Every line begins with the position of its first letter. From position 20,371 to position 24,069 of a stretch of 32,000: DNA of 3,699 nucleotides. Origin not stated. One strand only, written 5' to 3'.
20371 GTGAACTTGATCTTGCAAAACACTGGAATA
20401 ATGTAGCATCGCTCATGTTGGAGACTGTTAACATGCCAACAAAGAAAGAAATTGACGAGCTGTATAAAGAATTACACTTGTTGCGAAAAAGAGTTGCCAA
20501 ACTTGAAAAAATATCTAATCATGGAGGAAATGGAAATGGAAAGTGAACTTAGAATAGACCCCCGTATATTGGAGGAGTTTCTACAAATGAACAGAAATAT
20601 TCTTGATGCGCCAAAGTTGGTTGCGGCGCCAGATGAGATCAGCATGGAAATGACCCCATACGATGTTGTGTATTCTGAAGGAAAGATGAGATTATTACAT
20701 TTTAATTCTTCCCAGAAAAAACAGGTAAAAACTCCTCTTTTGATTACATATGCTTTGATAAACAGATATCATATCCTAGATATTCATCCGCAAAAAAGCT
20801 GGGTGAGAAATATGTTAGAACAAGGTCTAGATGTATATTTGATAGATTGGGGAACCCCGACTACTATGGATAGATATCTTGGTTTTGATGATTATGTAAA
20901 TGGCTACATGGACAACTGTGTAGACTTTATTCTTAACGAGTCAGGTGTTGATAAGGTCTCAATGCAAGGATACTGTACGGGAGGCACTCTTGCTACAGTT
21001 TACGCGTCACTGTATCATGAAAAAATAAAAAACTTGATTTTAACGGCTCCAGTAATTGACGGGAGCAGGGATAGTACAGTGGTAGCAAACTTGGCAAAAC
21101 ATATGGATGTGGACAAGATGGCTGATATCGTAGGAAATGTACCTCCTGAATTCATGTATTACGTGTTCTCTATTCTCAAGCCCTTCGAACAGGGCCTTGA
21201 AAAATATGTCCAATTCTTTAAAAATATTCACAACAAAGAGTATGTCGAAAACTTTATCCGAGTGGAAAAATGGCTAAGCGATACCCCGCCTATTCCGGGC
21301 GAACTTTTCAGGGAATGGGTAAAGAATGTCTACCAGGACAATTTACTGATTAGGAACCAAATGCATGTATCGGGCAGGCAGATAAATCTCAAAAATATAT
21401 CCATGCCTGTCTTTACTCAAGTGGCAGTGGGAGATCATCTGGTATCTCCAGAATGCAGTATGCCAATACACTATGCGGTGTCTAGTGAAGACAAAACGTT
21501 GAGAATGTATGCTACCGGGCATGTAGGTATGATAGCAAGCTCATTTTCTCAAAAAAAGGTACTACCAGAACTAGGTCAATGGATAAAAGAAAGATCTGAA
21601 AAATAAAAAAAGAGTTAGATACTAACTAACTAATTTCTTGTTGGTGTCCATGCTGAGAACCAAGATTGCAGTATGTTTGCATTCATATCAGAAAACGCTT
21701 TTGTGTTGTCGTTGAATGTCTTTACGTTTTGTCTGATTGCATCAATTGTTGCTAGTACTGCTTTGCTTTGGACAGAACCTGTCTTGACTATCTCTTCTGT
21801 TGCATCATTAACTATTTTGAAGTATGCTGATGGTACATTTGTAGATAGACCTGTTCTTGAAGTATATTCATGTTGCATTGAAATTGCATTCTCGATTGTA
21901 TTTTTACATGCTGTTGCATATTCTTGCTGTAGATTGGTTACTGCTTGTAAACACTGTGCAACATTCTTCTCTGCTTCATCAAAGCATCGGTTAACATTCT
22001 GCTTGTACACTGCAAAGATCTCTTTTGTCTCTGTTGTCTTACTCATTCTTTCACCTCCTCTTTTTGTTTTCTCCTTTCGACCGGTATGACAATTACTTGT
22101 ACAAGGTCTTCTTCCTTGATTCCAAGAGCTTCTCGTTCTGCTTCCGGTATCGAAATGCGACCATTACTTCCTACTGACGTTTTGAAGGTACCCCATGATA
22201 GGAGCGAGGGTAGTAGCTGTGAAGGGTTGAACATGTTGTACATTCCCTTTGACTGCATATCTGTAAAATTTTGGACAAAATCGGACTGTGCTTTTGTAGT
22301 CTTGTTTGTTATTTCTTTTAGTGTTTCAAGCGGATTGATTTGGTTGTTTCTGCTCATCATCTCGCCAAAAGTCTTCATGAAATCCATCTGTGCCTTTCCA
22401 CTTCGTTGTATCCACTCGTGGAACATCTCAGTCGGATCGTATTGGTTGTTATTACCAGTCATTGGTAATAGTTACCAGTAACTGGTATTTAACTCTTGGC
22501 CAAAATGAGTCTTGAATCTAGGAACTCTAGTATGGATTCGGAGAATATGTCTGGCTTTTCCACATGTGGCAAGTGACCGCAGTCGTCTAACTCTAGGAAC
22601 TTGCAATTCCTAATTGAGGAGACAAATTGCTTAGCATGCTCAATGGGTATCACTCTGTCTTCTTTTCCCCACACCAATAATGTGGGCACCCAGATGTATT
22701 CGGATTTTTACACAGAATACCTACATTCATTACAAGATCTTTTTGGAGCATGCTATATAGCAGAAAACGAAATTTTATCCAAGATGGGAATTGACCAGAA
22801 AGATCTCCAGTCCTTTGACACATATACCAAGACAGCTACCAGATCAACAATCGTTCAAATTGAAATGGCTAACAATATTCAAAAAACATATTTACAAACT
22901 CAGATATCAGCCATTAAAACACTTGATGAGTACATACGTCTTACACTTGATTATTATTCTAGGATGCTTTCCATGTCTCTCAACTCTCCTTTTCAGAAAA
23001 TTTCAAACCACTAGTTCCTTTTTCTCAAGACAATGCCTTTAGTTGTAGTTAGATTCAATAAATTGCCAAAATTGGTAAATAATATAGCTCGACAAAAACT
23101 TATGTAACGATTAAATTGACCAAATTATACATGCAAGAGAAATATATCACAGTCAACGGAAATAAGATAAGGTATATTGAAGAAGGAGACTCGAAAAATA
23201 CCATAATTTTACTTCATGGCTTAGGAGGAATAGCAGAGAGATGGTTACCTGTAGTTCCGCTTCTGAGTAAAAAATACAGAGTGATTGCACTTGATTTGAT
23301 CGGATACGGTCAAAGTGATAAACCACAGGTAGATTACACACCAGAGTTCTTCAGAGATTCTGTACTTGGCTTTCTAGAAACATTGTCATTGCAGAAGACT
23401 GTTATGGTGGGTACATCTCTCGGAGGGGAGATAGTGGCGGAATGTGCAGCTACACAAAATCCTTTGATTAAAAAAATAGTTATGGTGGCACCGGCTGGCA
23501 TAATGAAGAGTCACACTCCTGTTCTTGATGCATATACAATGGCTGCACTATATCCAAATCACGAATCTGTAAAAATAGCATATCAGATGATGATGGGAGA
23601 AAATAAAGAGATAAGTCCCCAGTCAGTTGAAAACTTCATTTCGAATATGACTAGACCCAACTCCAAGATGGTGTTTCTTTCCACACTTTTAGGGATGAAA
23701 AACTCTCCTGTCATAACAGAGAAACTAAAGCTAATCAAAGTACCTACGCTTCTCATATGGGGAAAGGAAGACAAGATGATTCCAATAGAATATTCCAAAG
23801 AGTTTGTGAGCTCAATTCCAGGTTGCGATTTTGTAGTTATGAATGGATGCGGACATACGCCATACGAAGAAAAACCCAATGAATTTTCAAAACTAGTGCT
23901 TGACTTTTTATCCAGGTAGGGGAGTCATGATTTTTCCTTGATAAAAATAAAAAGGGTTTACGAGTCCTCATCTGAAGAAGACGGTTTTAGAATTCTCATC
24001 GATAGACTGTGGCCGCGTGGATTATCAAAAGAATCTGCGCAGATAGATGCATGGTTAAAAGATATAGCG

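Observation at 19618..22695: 3,068-bp inversion carrying the phaEC/phaRP core splits two genes at a 5-bp inverted microhomology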

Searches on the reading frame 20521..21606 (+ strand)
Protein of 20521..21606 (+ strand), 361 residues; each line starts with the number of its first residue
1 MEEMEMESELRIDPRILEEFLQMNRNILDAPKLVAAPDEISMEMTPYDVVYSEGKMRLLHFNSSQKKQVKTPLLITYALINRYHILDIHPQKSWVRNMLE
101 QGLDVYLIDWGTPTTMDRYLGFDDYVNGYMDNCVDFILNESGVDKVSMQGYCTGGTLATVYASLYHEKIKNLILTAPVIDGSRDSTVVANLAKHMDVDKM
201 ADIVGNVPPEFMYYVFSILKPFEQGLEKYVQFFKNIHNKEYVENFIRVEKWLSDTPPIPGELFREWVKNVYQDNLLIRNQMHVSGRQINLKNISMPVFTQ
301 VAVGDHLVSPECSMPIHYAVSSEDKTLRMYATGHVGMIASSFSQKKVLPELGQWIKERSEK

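Call 5: find_encoding_contigs(protein=window:20521-21606:+, flank=10000, max_places=10)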
Protein window:20521-21606:+ (361 aa): no gene with exactly this product is on record in the collection.

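Call 6: search_protein_families(library=pfam, proteins=[window:20521-21606:+], max_evalue=0.01)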
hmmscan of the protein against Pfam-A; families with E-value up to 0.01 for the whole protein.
window:20521-21606:+ (361 aa): 7 families
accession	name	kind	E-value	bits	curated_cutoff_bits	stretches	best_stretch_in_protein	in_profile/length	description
PF00561.26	Abhydrolase_1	-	3.4e-13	50.3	25.8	1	94-256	19-175/245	alpha/beta hydrolase fold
PF12146.15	Hydrolase_4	-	6.1e-10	39.2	27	1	95-332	24-229/239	Serine aminopeptidase, S33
PF07167.19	PhaC_N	-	9.2e-10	38.9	23.7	1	43-96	118-171/173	Poly-beta-hydroxybutyrate polymerase (PhaC) N-terminus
PF06850.17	PHB_depo_C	-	7.3e-05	22.8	27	0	256-357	95-201/203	PHB de-polymerase C-terminus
PF11339.14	DUF3141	-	0.00025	20.2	29.7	1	216-318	221-322/582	Protein of unknown function (DUF3141)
PF08840.17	BAAT_C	-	0.00085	19.9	20.9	1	129-251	5-112/210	BAAT / Acyl-CoA thioester hydrolase C terminal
PF01738.24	DLH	-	0.0013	18.8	21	0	139-168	90-120/217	Dienelactone hydrolase family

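Call 7: find_related_loci(query=window:20521-21606:+, collection=genome_contigs, flank=10000)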
Query window:20521-21606:+ (361 aa) in genome_contigs; peptide patterns used: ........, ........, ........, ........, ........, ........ (x = any residue, [..] = any of these).
236 stretches matched a pattern; 215 encode a relative of the query (tblastn E <= 1e-3); the best 80 are kept; 80 distinct loci.
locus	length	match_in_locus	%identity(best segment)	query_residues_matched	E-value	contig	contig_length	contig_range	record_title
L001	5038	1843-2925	98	1-361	0e+0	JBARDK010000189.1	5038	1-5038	MAG: Nitrosotalea sp. isolate MFD06347_ilm_asm_bin24 k127_145423, whole genome shotgun sequence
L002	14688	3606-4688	97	1-361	0e+0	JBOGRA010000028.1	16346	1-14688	MAG: Nitrosotalea sp. isolate SE1508_metabat2.bin.14 NODE_637_length_16346_cov_2.615821, whole genome shotgun sequence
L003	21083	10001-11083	97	1-361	0e+0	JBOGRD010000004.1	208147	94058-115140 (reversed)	MAG: Nitrosotalea sp. isolate SE1505_maxbin2.bin.0 NODE_5_length_208147_cov_7.095731, whole genome shotgun sequence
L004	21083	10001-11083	96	1-361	0e+0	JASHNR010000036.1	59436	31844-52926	MAG: Nitrosopumilaceae archaeon isolate JOPF002 JOPF_N012_contig_39771, whole genome shotgun sequence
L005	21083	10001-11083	91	1-361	0e+0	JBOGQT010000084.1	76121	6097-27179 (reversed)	MAG: Nitrosotalea sp. isolate TC-S_metawrap_bin.228 k127_2386874, whole genome shotgun sequence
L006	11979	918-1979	92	2-355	0e+0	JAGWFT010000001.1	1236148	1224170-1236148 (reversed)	MAG: Thaumarchaeota archaeon isolate REEA16 REEA16_1_length_1236148_cov_8.008758, whole genome shotgun sequence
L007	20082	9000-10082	91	1-361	0e+0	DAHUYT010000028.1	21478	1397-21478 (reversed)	MAG TPA_asm: Thaumarchaeota archaeon isolate clean277 NODE_28_length_21478_cov_5.284667, whole genome shotgun sequence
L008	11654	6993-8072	90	1-360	0e+0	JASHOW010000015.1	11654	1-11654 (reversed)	MAG: Nitrosopumilaceae archaeon isolate JOPF033 JOPF_NEAR_contig_220231, whole genome shotgun sequence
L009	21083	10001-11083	88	1-361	0e+0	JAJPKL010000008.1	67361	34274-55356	MAG: Thaumarchaeota archaeon isolate Centralia_MAG_78 k107_16177457, whole genome shotgun sequence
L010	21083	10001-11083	89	1-361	0e+0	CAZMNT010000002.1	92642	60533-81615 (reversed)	MAG TPA_asm: uncultured Nitrosopumilaceae archaeon isolate SRP093762_co1_175 genome assembly, contig: NODE_143_length_92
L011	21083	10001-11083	88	1-361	0e+0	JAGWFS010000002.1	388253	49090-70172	MAG: Thaumarchaeota archaeon isolate REEA14 REEA14_2_length_388253_cov_14.720269, whole genome shotgun sequence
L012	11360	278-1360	88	1-361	0e+0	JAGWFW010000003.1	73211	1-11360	MAG: Thaumarchaeota archaeon isolate REEA19 REEA19_3_length_73211_cov_5.490281, whole genome shotgun sequence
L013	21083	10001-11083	89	1-361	0e+0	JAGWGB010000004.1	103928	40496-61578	MAG: Thaumarchaeota archaeon isolate REEA25 REEA25_4_length_103928_cov_5.125270, whole genome shotgun sequence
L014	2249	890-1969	88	2-361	0e+0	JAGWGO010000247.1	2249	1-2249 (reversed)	MAG: Thaumarchaeota archaeon isolate REEA5 REEA5-150_73847, whole genome shotgun sequence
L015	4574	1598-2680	88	1-361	0e+0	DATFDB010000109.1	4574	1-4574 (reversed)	MAG TPA_asm: Nitrosotalea sp. isolate SMAG_U8569 k141_1083860, whole genome shotgun sequence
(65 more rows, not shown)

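Call 23: search_protein_families(library=ncbifam, proteins=[window:20521-21606:+], max_evalue=0.01)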
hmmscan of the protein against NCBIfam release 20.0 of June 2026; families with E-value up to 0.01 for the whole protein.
window:20521-21606:+ (361 aa): 6 families
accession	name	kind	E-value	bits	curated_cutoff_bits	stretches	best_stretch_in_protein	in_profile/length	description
TIGR01836.1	PHA_synth_III_C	subfamily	2e-128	428.3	365.3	1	16-358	8-350/350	class III poly(R)-hydroxyalkanoic acid synthase subunit PhaC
TIGR01838.1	PHA_synth_I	subfamily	5.5e-41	140.6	622.65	1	43-344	161-464/532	class I poly(R)-hydroxyalkanoic acid synthase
TIGR01839.1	PHA_synth_II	subfamily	3.1e-21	75.1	855.4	1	47-310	192-457/560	class II poly(R)-hydroxyalkanoic acid synthase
NF005898.0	PRK07868.1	equivalog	3.8e-17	61.4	925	1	42-359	35-362/994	acyl-CoA synthetase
TIGR01849.1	PHB_depoly_PhaZ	subfamily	3.3e-08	32.7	300.75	1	48-354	78-402/406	polyhydroxyalkanoate depolymerase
NF050089.1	i_nPHAscl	equivalog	0.00019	20.6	300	1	134-177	74-117/288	intracellular short-chain-length polyhydroxyalkanoate depolymerase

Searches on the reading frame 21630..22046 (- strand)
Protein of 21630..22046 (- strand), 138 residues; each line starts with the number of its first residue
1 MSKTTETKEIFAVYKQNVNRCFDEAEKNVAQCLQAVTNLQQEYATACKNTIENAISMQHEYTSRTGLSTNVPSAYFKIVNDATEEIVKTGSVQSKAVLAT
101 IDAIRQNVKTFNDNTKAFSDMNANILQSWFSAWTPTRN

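Call 6: search_protein_families(library=pfam, proteins=[window:21630-22046:-], max_evalue=0.01)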
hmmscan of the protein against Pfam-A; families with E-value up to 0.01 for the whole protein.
window:21630-22046:- (138 aa): 1 family
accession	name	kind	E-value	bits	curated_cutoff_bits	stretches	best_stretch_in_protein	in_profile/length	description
PF08161.18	RRP12_HEAT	-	0.0065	16.3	26.8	0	7-57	59-109/290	Ribosomal RNA-processing protein 12, HEAT repeats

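Call 11: find_encoding_contigs(protein=window:21630-22046:-, flank=10000, max_places=10)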
Protein window:21630-22046:- (138 aa): 11 contigs read that carry it; 10 places shown.
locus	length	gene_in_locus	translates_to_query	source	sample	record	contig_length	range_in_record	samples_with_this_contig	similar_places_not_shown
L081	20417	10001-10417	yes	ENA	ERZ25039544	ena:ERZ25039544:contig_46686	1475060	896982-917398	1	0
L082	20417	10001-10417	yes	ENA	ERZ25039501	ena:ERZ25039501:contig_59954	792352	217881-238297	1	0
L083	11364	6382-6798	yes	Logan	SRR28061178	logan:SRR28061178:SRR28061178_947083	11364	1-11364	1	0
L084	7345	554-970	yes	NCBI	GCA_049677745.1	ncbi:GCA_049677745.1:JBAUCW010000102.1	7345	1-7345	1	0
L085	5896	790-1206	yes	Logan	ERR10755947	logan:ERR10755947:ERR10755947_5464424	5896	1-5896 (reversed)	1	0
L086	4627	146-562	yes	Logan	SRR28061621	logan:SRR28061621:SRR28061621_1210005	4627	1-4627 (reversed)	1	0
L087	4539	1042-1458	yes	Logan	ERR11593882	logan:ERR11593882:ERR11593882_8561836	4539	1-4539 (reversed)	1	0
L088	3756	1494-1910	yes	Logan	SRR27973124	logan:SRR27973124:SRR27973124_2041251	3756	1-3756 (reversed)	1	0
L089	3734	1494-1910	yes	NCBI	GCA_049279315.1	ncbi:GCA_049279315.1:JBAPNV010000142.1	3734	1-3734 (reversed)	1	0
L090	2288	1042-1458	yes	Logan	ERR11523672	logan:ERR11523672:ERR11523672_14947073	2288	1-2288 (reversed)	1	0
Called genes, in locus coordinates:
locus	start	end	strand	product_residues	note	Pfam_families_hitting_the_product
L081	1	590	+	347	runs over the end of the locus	PF05362:Lon_C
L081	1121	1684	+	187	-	-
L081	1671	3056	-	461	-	PF05787:PhoX (faint), PF13449:Phytase-like (faint), PF24684:Vgb_lyase (faint), PF08450:SGL (faint), PF06739:SBBP (faint), PF22807:TrAA12 (faint), PF23500:DUF7133 (faint), PF01436:NHL (weak), +3 more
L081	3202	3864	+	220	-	-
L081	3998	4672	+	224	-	-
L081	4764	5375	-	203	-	-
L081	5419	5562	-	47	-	-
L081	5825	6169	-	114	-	PF13328:HD_4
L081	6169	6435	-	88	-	-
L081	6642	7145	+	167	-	-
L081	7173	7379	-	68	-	-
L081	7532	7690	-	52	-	-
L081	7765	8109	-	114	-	PF04343:DUF488, PF22751:DUF488-N3a, PF22752:DUF488-N3i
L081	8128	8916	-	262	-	PF00561:Abhydrolase_1, PF12146:Hydrolase_4, PF12697:Abhydrolase_6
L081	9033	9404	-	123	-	-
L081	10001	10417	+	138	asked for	-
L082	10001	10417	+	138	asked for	-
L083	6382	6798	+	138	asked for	-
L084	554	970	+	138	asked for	-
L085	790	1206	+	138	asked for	-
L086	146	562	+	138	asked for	-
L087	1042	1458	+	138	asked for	-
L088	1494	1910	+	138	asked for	-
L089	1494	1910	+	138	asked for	-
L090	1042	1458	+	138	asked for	-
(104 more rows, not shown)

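Call 23: search_protein_families(library=ncbifam, proteins=[window:21630-22046:-], max_evalue=0.01)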
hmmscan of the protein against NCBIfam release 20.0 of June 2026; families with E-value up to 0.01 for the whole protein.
window:21630-22046:- (138 aa): 1 family
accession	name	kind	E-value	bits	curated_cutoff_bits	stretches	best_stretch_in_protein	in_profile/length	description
NF005057.0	PRK06464.1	equivalog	0.0036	15.4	598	1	35-110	716-791/798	phosphoenolpyruvate synthase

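Call 56: search_solved_structures(query=A2, max_evalue=1)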
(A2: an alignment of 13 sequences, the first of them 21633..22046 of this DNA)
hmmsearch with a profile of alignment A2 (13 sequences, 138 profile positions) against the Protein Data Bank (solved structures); distinct sequences matched with E-value up to 1: 4.
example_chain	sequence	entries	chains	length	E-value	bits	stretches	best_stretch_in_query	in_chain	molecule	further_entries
6rjw_A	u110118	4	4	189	0.066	16.4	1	4-67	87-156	LysM domain protein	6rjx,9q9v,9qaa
8qlc_A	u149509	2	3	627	0.092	15.9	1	21-107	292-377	AliD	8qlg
1q5n_A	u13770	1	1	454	0.67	13.1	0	18-84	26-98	3-carboxy-cis,cis-muconate cycloisomerase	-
2crj_A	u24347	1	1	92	0.77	12.9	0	19-49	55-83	SWI/SNF-related matrix-associated actin-dependent regulator of chromatin subfamily E membe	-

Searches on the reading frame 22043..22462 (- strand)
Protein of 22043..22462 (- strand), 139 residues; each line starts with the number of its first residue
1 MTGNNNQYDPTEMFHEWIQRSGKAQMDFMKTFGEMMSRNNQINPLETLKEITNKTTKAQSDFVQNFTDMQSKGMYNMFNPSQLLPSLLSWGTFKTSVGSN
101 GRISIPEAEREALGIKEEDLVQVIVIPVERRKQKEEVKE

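Call 6: search_protein_families(library=pfam, proteins=[window:22043-22462:-], max_evalue=0.01)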
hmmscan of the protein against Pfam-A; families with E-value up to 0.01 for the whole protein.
window:22043-22462:- (139 aa): 1 family
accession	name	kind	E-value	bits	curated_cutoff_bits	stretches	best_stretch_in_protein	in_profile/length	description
PF04014.23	MazE_antitoxin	-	0.00022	21.6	24.7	1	96-125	3-32/48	Antidote-toxin recognition MazE, bacterial antitoxin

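Call 12: find_encoding_contigs(protein=window:22043-22462:-, flank=10000, max_places=10)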
Protein window:22043-22462:- (139 aa): 10 contigs read that carry it; 10 places shown.
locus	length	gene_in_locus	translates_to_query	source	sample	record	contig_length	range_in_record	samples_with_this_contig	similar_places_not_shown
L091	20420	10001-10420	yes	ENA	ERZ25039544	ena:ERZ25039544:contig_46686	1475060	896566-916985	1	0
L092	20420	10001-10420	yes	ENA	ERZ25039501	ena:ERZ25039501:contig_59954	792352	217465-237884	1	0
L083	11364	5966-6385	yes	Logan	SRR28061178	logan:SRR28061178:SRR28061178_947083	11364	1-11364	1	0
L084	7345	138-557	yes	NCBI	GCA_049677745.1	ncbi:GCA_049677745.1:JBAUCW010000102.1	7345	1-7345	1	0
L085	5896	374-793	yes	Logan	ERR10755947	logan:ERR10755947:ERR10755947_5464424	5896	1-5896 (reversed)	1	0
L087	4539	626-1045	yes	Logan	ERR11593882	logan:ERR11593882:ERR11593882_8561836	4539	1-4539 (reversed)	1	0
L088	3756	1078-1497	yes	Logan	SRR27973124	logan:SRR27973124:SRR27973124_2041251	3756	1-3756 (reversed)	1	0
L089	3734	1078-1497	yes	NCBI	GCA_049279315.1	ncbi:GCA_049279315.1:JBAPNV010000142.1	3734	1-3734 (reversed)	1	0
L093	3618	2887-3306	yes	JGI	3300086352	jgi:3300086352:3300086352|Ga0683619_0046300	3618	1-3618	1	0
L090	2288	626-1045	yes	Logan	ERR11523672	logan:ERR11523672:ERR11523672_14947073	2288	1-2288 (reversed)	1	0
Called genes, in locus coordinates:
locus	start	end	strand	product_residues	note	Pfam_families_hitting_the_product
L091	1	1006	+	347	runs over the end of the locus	PF05362:Lon_C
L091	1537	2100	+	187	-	-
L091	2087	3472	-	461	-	PF05787:PhoX (faint), PF13449:Phytase-like (faint), PF24684:Vgb_lyase (faint), PF08450:SGL (faint), PF06739:SBBP (faint), PF22807:TrAA12 (faint), PF23500:DUF7133 (faint), PF01436:NHL (weak), +3 more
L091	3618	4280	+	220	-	-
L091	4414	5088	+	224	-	-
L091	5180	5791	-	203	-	-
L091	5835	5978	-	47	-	-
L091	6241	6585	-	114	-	PF13328:HD_4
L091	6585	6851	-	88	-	-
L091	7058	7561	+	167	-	-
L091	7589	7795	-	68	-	-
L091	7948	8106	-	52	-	-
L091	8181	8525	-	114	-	PF04343:DUF488, PF22751:DUF488-N3a, PF22752:DUF488-N3i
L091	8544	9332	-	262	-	PF00561:Abhydrolase_1, PF12146:Hydrolase_4, PF12697:Abhydrolase_6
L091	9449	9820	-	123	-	-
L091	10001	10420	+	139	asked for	-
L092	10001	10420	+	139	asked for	-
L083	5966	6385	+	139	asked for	-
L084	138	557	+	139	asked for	-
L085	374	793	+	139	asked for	-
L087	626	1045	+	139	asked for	-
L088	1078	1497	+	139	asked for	-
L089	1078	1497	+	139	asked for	-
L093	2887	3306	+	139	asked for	-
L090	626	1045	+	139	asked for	-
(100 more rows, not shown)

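Call 23: search_protein_families(library=ncbifam, proteins=[window:22043-22462:-], max_evalue=0.01)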
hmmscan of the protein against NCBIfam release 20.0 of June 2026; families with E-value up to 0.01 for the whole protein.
window:22043-22462:- (139 aa): 1 family
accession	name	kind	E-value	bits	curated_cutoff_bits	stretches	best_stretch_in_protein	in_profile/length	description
TIGR01439.1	lp_hng_hel_AbrB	domain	4.5e-06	26.3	28.3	1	95-126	2-33/44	transcriptional regulator, AbrB family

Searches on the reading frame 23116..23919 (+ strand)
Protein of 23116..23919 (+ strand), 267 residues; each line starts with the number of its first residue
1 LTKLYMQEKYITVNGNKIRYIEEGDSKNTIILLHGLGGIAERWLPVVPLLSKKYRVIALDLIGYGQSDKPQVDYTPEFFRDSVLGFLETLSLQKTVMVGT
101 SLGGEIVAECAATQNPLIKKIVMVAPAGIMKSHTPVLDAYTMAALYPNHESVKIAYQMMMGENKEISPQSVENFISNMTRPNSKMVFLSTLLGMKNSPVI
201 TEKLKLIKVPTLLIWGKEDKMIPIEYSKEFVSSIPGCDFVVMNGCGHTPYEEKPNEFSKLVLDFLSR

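Call 6: search_protein_families(library=pfam, proteins=[window:23116-23919:+], max_evalue=0.01)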
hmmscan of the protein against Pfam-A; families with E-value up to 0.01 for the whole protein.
window:23116-23919:+ (267 aa): 9 families
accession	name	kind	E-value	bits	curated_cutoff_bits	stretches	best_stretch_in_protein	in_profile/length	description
PF00561.26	Abhydrolase_1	-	5e-33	115.2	25.8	1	29-254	2-245/245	alpha/beta hydrolase fold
PF12697.13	Abhydrolase_6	-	6.5e-21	76.4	26.3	1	30-257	1-214/217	Alpha/beta hydrolase family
PF12146.15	Hydrolase_4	-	1.4e-18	67.5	27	1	25-253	2-238/239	Serine aminopeptidase, S33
PF06821.19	Ser_hydrolase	-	7.1e-05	23.2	22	0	93-166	55-128/172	Serine hydrolase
PF02230.22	Abhydrolase_2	-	0.00012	22.4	23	0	207-248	154-200/217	Phospholipase/Carboxylesterase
PF03096.20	Ndr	-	0.00066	18.9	23.3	1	81-261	87-272/283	Ndr family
PF12695.13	Abhydrolase_5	-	0.0015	18.8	27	0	91-126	55-89/164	Alpha/beta hydrolase family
PF03959.19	FSH1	-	0.0031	17.7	21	0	203-244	155-197/211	Serine hydrolase (FSH1)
PF08386.16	Abhydrolase_4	-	0.005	17.4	21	1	208-265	34-91/103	TAP-like protein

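Call 23: search_protein_families(library=ncbifam, proteins=[window:23116-23919:+], max_evalue=0.01)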
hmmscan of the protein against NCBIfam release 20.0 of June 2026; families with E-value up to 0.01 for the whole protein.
window:23116-23919:+ (267 aa): 35 families (the best 25 are shown)
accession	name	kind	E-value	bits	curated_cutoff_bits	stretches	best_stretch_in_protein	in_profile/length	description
NF011457.0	PRK14875.1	equivalog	7.6e-38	130.4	307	1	7-265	111-369/372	acetoin dehydrogenase dihydrolipoyllysine-residue acetyltransferase subunit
NF045632.1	hydroxlase_HsaD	equivalog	1.3e-31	109.6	400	1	8-266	14-289/290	4,5:9,10-diseco-3-hydroxy-5,9,17-trioxoandrosta-1(10),2-diene-4-oate hydrolase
TIGR02427.1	protocat_pcaD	equivalog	1.8e-30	106.2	255.85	1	22-265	6-250/251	3-oxoadipate enol-lactonase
NF050089.1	i_nPHAscl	equivalog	8.1e-28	97.3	300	2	14-129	5-120/288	intracellular short-chain-length polyhydroxyalkanoate depolymerase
NF051488.1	bifunc_PcaDC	exception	2.5e-27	96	390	1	23-266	7-251/375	bifunctional 3-oxoadipate enol-lactonase/4-carboxymuconolactone decarboxylase PcaDC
TIGR03343.1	biphenyl_bphD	equivalog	1.7e-25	89.8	462.15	1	15-266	19-281/282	2-hydroxy-6-oxo-6-phenylhexa-2,4-dienoate hydrolase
NF002938.0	PRK03592.1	equivalog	2.7e-25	89.3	241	1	4-126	8-129/298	haloalkane dehalogenase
TIGR03695.1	menH_SHCHC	equivalog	6.4e-24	84.7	208.55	2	27-125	2-103/252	2-succinyl-6-hydroxy-2,4-cyclohexadiene-1-carboxylate synthase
NF051487.1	bifunc_PcaCD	exception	5.1e-23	81.8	430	1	19-266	163-412/413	bifunctional 4-carboxymuconolactone decarboxylase/3-oxoadipate enol-lactonase PcaCD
NF052614.1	AB_fold_OlsI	equivalog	1e-22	81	385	1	24-266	14-256/272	ornithine lipid biosynthesis O-acyltransferase OlsI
TIGR01250.1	pro_imino_pep_2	subfamily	5.8e-22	78.6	167.65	2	200-265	223-287/288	proline iminopeptidase-family hydrolase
TIGR03056.1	bchO_mg_che_rel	equivalog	9.7e-22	77.3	172.55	1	9-265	9-277/278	alpha/beta fold hydrolase BchO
TIGR03611.1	RutD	equivalog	7.6e-21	74.6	238.5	2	26-132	12-119/258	pyrimidine utilization protein D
TIGR01738.1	bioH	equivalog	7.7e-21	74.8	206.95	1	24-264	1-244/245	pimeloyl-ACP methyl ester esterase BioH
NF002043.0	PRK00870.1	subfamily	1.2e-19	70.9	265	1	16-265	34-298/302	haloalkane dehalogenase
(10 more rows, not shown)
